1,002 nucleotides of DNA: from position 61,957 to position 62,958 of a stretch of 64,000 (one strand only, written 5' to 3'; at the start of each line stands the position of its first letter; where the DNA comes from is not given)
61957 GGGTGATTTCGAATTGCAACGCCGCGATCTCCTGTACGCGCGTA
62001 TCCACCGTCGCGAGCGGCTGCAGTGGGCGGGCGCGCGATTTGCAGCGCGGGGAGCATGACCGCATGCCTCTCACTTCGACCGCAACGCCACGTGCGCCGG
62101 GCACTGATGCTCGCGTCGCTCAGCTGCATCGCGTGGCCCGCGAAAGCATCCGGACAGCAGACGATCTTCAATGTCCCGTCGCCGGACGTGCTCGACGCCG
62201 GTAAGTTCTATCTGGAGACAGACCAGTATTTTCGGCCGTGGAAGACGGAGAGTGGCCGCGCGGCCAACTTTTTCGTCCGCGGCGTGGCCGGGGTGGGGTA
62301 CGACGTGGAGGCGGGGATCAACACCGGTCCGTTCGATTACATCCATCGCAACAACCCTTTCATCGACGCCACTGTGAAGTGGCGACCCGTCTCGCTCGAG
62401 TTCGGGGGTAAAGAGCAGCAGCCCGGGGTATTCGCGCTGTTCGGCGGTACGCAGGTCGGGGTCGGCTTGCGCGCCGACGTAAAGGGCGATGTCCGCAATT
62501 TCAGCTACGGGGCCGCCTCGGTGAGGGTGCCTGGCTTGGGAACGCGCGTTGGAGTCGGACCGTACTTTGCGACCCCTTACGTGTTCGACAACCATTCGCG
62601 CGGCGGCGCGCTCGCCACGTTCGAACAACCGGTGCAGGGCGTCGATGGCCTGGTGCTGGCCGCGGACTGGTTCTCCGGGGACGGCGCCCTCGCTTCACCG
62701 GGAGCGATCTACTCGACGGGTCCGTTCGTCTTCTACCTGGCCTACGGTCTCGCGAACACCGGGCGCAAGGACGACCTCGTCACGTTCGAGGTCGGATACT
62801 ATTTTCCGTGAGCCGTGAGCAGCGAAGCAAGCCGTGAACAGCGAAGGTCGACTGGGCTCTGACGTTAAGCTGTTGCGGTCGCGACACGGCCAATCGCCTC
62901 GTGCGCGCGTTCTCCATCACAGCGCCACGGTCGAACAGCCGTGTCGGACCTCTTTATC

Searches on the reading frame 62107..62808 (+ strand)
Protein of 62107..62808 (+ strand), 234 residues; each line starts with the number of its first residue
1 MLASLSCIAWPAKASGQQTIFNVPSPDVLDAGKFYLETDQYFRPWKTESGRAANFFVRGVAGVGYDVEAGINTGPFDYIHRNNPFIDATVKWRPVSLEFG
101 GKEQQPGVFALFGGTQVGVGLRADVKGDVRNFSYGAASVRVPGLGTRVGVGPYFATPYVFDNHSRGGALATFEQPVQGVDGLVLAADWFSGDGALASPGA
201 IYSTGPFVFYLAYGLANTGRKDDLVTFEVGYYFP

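Call 90: find_encoding_contigs(protein=window:62107-62808:+, flank=10000, max_places=1)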
Protein window:62107-62808:+ (234 aa): 1 contig read that carries it; 1 place shown.
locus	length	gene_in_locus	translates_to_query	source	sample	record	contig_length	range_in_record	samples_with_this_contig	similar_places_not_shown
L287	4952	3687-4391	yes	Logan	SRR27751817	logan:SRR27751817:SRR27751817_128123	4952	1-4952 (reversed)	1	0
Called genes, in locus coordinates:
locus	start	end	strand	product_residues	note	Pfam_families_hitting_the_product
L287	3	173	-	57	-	?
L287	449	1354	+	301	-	PF13483:Lactamase_B_3, PF12706:Lactamase_B_2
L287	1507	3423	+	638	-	PF00270:DEAD, PF00271:Helicase_C, PF16124:RecQ_Zn_bind, PF09382:RQC, PF00570:HRDC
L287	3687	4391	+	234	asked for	-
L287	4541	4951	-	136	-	?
